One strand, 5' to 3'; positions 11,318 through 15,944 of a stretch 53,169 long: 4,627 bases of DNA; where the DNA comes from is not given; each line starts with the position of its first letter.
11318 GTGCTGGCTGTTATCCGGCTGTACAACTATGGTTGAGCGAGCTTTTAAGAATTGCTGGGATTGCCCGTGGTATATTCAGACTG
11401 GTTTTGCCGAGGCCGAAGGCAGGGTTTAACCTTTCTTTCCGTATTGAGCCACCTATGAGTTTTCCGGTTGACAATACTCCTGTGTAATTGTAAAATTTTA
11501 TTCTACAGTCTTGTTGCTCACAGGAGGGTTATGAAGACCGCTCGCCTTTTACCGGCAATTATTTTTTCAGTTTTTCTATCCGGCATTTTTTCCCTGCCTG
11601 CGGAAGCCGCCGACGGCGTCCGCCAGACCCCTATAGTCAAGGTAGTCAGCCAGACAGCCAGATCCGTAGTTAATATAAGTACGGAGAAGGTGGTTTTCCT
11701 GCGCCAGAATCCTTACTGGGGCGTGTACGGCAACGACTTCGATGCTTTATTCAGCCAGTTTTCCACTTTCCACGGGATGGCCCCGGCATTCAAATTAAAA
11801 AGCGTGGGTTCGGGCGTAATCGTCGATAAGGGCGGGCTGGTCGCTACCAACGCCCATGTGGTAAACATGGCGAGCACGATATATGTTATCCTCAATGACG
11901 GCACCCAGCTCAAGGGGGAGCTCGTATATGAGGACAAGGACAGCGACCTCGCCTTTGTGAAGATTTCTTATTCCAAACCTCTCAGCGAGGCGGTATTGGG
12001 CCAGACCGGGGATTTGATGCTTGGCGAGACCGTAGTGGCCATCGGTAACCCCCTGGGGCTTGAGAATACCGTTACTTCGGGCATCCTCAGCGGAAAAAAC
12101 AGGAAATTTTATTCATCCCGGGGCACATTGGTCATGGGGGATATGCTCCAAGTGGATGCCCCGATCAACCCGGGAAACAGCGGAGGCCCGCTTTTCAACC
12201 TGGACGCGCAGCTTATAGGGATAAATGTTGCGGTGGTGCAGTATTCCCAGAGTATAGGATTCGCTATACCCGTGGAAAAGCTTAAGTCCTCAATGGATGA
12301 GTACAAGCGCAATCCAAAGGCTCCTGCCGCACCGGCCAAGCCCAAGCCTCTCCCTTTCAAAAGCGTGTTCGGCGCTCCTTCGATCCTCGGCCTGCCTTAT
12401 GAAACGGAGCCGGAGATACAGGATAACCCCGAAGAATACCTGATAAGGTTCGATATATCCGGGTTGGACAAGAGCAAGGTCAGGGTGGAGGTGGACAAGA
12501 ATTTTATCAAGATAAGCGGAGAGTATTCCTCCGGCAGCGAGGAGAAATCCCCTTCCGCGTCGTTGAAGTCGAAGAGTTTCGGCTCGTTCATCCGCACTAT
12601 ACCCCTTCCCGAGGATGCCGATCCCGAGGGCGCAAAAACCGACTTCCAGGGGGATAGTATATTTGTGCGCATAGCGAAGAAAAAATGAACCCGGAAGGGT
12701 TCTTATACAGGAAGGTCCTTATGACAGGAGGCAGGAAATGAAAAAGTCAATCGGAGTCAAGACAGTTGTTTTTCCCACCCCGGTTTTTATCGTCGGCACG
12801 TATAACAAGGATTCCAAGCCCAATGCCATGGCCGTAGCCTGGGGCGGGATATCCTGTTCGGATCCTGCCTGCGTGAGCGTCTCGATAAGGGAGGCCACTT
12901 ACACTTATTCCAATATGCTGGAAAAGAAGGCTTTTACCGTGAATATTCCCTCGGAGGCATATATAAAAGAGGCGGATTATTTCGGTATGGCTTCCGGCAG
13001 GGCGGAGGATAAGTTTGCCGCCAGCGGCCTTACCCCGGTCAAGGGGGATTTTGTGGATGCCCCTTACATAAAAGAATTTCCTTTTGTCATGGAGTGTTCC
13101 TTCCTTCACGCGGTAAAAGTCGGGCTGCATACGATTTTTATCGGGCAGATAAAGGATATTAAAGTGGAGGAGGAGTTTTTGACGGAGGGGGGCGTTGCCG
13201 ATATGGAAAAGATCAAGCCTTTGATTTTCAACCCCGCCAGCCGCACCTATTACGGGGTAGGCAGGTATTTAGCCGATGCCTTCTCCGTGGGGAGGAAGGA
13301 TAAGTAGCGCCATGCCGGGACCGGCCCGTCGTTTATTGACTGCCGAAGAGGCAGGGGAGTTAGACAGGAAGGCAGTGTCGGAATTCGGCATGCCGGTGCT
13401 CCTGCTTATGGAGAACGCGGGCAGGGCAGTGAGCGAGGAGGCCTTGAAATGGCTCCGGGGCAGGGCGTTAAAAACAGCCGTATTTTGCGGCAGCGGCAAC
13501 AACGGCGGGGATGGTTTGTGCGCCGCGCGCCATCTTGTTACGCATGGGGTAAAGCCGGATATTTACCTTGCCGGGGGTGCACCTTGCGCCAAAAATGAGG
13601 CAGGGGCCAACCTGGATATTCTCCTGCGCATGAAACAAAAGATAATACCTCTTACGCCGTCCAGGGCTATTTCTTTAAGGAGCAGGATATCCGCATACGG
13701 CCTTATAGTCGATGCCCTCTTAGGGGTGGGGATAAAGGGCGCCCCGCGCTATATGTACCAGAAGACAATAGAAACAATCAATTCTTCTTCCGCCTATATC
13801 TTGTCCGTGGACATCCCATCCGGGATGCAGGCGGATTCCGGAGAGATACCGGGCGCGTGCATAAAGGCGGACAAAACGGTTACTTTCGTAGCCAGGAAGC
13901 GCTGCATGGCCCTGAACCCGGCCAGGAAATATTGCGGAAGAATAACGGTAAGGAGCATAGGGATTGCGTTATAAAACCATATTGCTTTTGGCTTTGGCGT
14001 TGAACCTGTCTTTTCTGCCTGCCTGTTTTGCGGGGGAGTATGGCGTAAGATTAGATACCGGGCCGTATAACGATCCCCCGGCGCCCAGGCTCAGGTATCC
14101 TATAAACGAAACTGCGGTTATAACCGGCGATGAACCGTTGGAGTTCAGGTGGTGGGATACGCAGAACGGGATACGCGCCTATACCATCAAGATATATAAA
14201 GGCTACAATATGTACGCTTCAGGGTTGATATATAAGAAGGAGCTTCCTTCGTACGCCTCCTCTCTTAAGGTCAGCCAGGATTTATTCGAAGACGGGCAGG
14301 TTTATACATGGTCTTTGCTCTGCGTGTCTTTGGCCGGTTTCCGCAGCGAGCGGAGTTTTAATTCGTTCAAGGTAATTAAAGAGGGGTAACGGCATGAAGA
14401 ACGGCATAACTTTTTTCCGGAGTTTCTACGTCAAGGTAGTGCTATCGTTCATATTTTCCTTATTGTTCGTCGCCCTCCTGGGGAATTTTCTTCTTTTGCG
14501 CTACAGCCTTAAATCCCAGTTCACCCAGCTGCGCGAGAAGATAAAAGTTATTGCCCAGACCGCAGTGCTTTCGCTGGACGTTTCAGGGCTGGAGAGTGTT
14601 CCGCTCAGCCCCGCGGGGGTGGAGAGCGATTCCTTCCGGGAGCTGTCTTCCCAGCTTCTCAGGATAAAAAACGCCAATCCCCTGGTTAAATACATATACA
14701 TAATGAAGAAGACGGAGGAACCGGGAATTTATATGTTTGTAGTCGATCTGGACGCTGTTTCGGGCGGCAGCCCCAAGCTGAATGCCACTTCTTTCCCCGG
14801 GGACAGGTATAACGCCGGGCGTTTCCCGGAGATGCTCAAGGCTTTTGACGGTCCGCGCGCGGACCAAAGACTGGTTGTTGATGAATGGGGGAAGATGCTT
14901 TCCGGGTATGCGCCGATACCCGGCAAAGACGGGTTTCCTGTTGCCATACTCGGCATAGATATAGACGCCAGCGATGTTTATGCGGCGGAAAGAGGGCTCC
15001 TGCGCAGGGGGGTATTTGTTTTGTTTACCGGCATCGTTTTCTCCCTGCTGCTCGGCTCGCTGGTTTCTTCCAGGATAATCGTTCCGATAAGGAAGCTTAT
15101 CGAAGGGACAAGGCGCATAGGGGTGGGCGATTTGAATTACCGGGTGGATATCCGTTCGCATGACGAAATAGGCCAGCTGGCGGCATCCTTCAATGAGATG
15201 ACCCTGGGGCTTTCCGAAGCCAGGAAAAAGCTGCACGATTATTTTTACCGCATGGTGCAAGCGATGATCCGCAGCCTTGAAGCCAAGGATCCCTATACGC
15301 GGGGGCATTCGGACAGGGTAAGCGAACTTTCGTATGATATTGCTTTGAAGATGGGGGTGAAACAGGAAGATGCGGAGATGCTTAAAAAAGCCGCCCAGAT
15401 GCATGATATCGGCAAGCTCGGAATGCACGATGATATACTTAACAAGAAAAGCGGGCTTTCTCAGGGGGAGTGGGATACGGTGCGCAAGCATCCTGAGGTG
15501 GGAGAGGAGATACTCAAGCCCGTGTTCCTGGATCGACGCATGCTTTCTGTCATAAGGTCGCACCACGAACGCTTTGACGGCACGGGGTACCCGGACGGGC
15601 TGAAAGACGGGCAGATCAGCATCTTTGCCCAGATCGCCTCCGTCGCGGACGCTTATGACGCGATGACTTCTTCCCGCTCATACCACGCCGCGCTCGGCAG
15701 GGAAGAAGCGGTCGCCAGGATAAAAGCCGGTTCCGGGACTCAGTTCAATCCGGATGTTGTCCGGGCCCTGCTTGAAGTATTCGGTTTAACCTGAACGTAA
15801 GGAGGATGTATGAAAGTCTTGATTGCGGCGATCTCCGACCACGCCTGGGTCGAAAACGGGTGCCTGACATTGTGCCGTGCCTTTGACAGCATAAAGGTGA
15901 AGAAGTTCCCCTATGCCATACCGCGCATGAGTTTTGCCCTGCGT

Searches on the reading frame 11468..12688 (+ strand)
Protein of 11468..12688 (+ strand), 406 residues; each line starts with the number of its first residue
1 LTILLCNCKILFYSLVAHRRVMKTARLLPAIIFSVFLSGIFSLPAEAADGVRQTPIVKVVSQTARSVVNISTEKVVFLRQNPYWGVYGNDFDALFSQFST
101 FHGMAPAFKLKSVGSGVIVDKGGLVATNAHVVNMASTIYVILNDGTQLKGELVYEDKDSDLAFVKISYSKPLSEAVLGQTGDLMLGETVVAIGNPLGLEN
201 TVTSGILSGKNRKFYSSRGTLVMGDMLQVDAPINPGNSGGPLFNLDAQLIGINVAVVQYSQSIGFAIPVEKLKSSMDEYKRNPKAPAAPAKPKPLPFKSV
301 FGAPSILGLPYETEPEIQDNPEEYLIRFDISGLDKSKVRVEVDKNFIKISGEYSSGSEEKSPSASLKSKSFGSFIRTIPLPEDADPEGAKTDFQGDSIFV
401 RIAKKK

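Call 73: search_protein_families(library=pfam, proteins=[window:11468-12688:+], max_evalue=0.00001)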
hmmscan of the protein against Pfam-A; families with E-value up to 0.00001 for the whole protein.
window:11468-12688:+ (406 aa): 3 families
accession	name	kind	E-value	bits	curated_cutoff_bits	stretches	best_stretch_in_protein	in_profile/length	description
PF13365.12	Trypsin_2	-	3.7e-32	112.5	27.6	1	114-252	1-144/144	Trypsin-like peptidase domain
PF00089.32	Trypsin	-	6.7e-15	55.9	20.6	1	113-273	26-217/220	Trypsin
PF00011.27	HSP20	-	1.1e-10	41.9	20.8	1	317-395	2-78/102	Hsp20/alpha crystallin family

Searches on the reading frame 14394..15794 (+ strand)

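Call 73: search_protein_families(library=pfam, proteins=[window:14394-15794:+], max_evalue=0.00001)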
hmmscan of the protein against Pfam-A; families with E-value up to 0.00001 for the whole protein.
window:14394-15794:+ (466 aa): 3 families
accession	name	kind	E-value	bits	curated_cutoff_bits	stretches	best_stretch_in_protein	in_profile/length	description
PF13487.12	HD_5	-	1.1e-30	107.1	27.2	1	290-455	2-170/170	HD domain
PF01966.28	HD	-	3e-21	76.3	22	1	304-424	3-116/116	HD domain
PF00672.30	HAMP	-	8.7e-16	58.4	25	1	224-273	2-51/53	HAMP domain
